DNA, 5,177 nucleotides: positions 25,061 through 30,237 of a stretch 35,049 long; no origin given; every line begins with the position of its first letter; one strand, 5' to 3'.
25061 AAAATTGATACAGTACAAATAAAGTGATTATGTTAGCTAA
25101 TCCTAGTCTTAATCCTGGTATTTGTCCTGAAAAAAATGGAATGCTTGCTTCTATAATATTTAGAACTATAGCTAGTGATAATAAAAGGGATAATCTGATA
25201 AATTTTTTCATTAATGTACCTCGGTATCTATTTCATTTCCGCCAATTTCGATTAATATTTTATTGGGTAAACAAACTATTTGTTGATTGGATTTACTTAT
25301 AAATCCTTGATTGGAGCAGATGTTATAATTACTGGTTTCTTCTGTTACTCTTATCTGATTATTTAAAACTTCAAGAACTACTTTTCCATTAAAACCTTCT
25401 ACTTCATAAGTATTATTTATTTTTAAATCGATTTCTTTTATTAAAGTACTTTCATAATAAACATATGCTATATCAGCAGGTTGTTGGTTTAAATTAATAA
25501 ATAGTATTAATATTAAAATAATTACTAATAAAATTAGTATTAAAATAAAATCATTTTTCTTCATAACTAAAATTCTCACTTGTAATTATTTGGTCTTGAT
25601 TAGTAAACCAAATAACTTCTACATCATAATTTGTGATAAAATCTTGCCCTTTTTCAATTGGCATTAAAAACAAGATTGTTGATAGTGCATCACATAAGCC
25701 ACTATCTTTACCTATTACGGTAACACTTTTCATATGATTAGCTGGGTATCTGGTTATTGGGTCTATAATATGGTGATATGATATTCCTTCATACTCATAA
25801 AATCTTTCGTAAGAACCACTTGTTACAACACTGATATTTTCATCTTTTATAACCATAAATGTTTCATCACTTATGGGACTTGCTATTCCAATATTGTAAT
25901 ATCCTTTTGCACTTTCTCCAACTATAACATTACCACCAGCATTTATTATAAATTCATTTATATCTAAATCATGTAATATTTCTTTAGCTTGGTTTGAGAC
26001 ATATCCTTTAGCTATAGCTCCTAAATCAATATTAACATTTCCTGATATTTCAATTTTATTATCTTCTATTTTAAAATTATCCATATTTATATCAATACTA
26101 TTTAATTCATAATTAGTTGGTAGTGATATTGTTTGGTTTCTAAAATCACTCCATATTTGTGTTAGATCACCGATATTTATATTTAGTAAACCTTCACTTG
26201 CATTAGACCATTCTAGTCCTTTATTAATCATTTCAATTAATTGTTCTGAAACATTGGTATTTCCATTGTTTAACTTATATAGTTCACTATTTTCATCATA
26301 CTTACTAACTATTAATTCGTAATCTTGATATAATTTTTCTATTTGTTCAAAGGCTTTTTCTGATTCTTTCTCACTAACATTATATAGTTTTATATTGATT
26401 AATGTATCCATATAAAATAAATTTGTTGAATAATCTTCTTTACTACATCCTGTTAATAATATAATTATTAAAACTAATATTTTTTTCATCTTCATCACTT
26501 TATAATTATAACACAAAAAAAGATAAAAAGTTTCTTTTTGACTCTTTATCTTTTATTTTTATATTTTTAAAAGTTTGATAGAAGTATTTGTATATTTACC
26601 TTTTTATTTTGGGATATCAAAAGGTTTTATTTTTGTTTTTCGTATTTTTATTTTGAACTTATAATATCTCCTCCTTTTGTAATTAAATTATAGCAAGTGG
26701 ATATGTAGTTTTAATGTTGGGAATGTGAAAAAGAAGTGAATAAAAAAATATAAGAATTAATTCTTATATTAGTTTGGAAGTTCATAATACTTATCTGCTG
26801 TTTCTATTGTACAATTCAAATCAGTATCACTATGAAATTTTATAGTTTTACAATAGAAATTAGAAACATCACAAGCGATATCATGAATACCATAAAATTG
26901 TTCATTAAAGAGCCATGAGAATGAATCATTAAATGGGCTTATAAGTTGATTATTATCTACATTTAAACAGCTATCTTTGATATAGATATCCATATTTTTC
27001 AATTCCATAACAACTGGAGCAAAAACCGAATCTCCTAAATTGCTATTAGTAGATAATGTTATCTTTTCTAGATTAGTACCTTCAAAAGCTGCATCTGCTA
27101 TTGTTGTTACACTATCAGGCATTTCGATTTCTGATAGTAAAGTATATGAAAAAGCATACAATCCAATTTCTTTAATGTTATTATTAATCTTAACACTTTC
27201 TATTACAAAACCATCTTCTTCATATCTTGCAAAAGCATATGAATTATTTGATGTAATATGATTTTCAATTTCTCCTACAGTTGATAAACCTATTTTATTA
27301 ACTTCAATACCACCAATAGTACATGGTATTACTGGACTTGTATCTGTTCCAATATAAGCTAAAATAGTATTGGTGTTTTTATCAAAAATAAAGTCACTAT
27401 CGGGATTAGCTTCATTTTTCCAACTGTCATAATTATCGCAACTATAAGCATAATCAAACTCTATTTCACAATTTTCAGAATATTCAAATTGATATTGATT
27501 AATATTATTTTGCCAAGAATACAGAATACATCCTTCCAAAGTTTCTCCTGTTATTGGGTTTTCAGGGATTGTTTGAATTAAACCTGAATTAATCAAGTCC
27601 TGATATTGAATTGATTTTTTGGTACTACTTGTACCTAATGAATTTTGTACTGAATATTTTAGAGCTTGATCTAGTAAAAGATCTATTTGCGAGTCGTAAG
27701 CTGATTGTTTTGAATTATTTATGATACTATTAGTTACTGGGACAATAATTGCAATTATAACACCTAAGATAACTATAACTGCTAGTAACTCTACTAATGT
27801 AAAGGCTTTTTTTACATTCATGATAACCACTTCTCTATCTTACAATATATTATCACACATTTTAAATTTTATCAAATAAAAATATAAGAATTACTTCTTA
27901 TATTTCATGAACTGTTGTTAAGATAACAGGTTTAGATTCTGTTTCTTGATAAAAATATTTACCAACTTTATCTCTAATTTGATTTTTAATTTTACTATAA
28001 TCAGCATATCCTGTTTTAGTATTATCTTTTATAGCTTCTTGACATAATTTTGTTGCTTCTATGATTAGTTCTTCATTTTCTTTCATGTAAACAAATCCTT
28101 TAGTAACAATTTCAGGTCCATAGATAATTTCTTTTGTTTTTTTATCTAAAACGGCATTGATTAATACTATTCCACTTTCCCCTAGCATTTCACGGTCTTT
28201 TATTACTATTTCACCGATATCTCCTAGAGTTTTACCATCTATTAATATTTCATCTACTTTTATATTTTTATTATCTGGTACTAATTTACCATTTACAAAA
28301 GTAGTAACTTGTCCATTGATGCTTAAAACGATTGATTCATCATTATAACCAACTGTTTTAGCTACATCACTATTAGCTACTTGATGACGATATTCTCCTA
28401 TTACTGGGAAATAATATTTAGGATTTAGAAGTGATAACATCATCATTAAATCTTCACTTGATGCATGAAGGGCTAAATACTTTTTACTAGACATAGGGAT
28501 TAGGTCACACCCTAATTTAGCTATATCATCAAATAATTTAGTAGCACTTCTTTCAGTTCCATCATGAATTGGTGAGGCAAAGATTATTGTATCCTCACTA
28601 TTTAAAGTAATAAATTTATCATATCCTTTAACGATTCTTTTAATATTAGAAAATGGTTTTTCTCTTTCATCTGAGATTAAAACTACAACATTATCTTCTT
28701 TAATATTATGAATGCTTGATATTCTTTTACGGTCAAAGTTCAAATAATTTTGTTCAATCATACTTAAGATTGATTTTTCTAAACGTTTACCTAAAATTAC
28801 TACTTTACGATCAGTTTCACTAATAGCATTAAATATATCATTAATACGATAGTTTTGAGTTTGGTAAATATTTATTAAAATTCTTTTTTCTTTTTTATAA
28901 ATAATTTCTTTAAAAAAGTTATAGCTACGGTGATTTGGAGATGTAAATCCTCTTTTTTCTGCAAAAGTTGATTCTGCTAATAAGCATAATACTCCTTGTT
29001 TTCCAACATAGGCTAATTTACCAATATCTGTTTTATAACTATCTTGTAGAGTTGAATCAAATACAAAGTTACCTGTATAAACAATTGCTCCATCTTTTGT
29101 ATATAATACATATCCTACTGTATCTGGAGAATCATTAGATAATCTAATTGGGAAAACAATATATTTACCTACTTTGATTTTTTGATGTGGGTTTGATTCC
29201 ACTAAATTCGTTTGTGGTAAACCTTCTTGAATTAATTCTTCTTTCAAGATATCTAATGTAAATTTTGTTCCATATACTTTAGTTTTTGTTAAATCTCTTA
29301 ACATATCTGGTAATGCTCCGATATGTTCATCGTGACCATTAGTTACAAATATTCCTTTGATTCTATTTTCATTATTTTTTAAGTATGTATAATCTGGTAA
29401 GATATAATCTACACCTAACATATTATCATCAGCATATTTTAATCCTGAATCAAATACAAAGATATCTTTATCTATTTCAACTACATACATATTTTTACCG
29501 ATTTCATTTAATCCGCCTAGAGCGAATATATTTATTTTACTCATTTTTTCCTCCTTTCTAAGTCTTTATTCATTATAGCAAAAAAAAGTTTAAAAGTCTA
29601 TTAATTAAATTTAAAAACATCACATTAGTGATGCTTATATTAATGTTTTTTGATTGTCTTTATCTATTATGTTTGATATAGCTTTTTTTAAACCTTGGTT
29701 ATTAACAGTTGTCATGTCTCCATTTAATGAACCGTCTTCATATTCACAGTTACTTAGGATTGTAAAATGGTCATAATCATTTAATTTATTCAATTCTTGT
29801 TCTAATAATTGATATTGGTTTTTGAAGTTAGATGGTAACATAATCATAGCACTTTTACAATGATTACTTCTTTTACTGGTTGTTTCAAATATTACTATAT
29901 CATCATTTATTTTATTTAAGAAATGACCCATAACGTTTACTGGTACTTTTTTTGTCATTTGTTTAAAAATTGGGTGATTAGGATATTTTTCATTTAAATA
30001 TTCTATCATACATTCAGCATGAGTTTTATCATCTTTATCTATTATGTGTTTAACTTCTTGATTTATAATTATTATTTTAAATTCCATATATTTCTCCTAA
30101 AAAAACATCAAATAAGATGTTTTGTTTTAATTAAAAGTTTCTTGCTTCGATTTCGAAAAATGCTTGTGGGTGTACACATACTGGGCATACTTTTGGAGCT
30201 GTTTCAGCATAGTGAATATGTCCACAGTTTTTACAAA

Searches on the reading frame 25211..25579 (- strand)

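Call 8: search_protein_families(library=ncbifam, proteins=[window:25211-25579:-], max_evalue=0.00001)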
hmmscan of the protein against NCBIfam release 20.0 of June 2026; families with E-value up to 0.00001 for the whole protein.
window:25211-25579:- (122 aa): 0 families

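Call 25: search_protein_families(library=pfam, proteins=[window:25211-25579:-], max_evalue=0.01)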
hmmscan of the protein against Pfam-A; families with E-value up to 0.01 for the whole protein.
window:25211-25579:- (122 aa): 2 families
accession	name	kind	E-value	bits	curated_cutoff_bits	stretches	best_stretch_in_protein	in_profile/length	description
PF07009.16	NusG_II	-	9.4e-24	84.1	29.6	1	13-115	1-106/107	NusG domain II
PF12615.13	TraD_N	-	0.0073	17.7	25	1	14-65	2-54/92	F sex factor protein N terminal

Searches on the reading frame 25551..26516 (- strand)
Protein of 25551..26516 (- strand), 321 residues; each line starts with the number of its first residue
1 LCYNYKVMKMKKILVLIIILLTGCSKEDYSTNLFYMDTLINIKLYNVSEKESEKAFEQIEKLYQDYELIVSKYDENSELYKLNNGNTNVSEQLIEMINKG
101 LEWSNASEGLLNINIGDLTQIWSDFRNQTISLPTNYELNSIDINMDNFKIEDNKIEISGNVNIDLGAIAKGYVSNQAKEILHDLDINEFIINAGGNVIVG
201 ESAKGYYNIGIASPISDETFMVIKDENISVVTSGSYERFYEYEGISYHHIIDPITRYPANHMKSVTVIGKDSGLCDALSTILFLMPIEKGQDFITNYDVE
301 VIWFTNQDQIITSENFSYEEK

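Call 8: search_protein_families(library=ncbifam, proteins=[window:25551-26516:-], max_evalue=0.00001)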
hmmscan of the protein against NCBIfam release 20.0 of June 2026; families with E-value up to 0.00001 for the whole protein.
window:25551-26516:- (321 aa): 1 family
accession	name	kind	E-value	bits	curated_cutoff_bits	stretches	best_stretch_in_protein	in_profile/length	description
NF007774.0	PRK10461.1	equivalog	1.1e-23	83.7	498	1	11-309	7-332/351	FAD:protein FMN transferase ApbE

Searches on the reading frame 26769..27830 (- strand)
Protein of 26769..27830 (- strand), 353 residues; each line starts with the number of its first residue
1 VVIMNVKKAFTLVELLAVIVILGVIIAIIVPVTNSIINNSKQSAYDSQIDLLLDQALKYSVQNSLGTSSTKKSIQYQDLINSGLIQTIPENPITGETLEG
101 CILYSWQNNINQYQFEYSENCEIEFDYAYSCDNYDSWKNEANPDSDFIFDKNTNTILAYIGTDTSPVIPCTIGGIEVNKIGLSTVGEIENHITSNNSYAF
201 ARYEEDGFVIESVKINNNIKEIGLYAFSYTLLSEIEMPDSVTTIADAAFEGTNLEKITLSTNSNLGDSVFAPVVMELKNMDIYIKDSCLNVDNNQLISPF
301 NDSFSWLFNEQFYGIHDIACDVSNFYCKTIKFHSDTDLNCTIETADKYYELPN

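Call 8: search_protein_families(library=ncbifam, proteins=[window:26769-27830:-], max_evalue=0.00001)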
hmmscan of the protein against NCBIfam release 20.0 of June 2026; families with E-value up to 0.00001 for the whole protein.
window:26769-27830:- (353 aa): 2 families
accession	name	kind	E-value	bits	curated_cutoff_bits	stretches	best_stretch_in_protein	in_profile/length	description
TIGR01710.1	typeII_sec_gspG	equivalog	8.6e-08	32.3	88.85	1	9-59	2-52/134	type II secretion system major pseudopilin GspG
NF040999.1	pilin_ComGC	equivalog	4.2e-06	26.9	75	1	7-82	1-74/84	competence type IV pilus major pilin ComGC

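Call 25: search_protein_families(library=pfam, proteins=[window:26769-27830:-], max_evalue=0.01)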
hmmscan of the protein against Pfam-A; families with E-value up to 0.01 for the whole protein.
window:26769-27830:- (353 aa): 2 families
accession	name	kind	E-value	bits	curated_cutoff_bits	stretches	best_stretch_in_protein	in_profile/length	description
PF13306.12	LRR_5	-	5.7e-13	49.3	27.7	1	188-272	18-100/127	BspA type Leucine rich repeat region (6 copies)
PF07963.17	N_methyl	-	1.2e-05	25.1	21.2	1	4-29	1-26/27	Prokaryotic N-terminal methylation motif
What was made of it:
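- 26769..27830 (-): Paralogous modular pilin with the same carrier pilin module fused to a BspA-type LRR_5 domain (353 aa). N_methyl 25.1 bits and LRR_5 49.3 bits (call 25).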

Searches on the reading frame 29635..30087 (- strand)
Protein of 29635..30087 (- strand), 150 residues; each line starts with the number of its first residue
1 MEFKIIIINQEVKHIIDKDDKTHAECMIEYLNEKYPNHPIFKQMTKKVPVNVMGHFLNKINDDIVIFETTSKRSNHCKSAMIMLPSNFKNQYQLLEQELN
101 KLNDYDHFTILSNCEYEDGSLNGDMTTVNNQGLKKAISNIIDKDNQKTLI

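Call 8: search_protein_families(library=ncbifam, proteins=[window:29635-30087:-], max_evalue=0.00001)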
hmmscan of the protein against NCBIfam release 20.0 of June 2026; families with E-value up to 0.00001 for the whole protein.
window:29635-30087:- (150 aa): 0 families

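Call 63: search_protein_families(library=pfam, proteins=[window:29635-30087:-], max_evalue=0.001)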
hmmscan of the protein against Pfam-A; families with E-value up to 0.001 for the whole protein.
window:29635-30087:- (150 aa): 1 family
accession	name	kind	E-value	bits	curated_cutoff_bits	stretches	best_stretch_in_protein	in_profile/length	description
PF04677.20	CwfJ_C_1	-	0.00036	20.8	21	1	56-91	81-116/122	Protein similar to CwfJ C-terminus 1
